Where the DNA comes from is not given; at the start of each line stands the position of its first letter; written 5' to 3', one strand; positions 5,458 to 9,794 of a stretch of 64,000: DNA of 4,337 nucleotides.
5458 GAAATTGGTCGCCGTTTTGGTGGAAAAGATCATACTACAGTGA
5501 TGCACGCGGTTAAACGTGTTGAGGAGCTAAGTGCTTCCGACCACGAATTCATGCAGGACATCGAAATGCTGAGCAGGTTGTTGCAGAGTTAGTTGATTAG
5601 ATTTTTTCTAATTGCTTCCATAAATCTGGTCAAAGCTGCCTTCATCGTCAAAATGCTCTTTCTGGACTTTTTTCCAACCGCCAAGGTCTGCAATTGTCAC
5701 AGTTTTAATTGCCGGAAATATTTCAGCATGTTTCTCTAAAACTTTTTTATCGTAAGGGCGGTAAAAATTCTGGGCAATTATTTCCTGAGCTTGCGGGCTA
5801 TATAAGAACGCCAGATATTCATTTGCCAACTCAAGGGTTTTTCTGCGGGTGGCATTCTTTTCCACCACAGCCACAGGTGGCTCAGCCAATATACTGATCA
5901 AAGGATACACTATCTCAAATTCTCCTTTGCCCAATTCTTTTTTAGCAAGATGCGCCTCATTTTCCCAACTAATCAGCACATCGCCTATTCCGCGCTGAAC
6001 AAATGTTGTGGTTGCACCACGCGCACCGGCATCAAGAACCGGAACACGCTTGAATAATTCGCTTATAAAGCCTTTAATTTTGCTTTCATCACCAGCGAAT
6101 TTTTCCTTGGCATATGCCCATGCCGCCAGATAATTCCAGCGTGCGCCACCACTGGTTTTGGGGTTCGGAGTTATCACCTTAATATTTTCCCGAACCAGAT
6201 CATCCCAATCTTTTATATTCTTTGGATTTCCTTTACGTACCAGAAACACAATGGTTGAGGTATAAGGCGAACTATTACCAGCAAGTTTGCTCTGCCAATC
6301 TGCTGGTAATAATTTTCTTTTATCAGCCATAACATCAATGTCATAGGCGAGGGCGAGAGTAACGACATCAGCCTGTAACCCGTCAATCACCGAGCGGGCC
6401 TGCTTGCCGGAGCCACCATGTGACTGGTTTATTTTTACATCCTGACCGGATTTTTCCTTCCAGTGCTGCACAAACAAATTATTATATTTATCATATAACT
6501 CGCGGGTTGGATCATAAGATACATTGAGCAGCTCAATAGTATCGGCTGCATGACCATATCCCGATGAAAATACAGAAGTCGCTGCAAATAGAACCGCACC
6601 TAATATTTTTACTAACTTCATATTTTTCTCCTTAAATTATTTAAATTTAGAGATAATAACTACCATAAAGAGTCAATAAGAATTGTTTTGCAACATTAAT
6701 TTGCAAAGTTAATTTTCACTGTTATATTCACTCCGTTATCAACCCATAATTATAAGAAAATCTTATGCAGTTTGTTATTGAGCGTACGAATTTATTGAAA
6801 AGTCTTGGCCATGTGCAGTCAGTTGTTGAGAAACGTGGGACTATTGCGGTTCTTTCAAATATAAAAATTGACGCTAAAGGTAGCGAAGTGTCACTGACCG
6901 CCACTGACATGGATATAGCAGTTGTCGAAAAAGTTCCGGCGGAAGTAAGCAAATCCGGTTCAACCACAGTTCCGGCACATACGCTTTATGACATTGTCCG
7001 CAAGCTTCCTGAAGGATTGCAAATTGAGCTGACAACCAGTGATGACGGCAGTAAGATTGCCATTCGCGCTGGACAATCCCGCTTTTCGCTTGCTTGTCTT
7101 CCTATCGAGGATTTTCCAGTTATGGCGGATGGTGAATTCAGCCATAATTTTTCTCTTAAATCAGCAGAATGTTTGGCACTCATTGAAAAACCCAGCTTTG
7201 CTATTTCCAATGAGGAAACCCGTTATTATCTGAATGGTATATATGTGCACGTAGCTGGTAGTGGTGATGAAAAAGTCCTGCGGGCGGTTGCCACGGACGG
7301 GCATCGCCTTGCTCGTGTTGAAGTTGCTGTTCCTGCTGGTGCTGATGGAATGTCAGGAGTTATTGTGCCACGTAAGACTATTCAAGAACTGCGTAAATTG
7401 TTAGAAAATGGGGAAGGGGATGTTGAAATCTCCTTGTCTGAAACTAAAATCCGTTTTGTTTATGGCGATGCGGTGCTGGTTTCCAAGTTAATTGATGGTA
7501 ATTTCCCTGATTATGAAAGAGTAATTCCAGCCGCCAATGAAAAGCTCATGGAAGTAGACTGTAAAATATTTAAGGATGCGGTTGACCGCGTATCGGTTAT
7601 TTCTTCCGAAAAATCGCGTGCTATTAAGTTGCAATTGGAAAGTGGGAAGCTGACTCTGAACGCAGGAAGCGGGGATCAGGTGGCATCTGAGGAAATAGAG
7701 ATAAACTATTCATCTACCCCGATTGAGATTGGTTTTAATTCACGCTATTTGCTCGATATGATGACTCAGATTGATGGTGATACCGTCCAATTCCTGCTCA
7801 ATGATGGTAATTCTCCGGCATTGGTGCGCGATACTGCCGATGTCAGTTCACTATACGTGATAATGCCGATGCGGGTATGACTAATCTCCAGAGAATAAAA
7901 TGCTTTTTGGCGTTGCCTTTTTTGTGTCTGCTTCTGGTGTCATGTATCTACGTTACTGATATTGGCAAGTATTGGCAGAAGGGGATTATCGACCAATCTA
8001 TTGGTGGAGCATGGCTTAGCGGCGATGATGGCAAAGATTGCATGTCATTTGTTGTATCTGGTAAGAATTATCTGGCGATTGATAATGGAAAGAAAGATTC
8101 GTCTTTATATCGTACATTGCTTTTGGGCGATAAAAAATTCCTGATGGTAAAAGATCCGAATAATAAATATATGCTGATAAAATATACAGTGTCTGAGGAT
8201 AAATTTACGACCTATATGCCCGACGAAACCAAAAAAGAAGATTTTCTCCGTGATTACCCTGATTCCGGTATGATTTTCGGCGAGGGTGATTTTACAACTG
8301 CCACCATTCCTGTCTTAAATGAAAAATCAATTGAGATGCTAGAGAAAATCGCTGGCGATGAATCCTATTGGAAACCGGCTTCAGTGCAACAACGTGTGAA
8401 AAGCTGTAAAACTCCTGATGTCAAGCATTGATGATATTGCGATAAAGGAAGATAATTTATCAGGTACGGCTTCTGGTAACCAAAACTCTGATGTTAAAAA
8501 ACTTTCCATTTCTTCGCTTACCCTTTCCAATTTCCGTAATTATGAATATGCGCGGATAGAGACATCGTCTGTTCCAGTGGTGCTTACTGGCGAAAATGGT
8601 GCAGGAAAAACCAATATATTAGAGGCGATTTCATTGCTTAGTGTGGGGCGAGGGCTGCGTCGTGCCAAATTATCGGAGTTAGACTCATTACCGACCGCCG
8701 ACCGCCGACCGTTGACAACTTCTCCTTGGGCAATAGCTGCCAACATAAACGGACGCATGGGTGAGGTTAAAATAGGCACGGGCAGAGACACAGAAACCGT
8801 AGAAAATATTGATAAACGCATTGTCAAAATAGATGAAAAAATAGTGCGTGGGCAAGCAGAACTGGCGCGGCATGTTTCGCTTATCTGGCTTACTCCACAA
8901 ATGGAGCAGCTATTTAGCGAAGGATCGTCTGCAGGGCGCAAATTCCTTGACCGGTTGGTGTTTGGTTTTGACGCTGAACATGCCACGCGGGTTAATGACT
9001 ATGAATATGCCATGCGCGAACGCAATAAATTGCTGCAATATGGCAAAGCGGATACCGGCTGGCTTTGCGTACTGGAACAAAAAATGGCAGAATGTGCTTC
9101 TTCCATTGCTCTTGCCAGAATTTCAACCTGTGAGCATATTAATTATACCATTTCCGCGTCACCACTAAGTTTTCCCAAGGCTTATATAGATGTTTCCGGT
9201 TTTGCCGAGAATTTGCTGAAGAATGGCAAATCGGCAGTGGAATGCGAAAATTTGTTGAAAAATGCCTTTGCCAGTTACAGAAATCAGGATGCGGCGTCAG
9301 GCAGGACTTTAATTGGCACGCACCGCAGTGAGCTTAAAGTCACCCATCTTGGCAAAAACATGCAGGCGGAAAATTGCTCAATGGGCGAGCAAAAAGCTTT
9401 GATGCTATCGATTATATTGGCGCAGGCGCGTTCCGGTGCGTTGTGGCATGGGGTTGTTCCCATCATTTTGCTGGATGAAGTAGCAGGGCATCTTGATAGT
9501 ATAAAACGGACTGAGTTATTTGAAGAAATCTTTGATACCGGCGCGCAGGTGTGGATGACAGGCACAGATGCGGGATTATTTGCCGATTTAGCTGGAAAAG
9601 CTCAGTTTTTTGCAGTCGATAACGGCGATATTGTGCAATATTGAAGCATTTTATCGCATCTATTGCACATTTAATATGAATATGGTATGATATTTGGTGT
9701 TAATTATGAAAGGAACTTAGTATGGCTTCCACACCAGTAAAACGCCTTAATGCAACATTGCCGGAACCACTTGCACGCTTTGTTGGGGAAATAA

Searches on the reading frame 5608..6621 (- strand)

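Call 39: search_protein_families(library=pfam, proteins=[window:5608-6621:-], max_evalue=0.00001)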
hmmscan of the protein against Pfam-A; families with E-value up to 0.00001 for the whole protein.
window:5608-6621:- (337 aa): 3 families
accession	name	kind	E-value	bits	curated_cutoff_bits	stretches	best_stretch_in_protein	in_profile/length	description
PF13531.11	SBP_bac_11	-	1.8e-37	129.8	25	1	52-288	18-227/227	Bacterial extracellular solute-binding protein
PF01547.30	SBP_bac_1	-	2e-14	54.7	26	1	43-280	7-307/307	Bacterial extracellular solute-binding protein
PF13343.11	SBP_bac_6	-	6.1e-09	36.1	24.6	1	122-300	63-229/245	Bacterial extracellular solute-binding protein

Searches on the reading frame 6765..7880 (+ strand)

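Call 39: search_protein_families(library=pfam, proteins=[window:6765-7880:+], max_evalue=0.00001)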
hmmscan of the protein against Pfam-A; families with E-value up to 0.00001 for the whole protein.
window:6765-7880:+ (371 aa): 3 families
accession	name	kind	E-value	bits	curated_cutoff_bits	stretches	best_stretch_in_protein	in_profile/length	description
PF00712.24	DNA_pol3_beta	-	1.6e-42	144.9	24.4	1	1-120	1-119/120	DNA polymerase III beta subunit, N-terminal domain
PF02767.21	DNA_pol3_beta_2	-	1.6e-38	131.9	27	1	131-249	2-116/116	DNA polymerase III beta subunit, central domain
PF02768.20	DNA_pol3_beta_3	-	2.9e-33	114.7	27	1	252-370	2-121/121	DNA polymerase III beta subunit, C-terminal domain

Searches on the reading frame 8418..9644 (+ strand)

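Call 39: search_protein_families(library=pfam, proteins=[window:8418-9644:+], max_evalue=0.00001)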
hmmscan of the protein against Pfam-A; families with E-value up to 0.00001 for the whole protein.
window:8418-9644:+ (408 aa): 4 families
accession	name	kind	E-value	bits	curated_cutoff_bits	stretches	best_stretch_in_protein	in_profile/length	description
PF02463.25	SMC_N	-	1.1e-16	61.4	40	1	31-390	2-204/220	RecF/RecN/SMC N terminal domain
PF13304.12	AAA_21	-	1.8e-10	41.8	27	0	55-75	3-23/304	AAA domain, putative AbiEii toxin, Type IV TA system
PF13476.12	AAA_23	-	3.4e-09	38.1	27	1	33-79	1-47/201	AAA domain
PF13175.12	AAA_15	-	6e-08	33.1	32.1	1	31-76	3-48/374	AAA ATPase domain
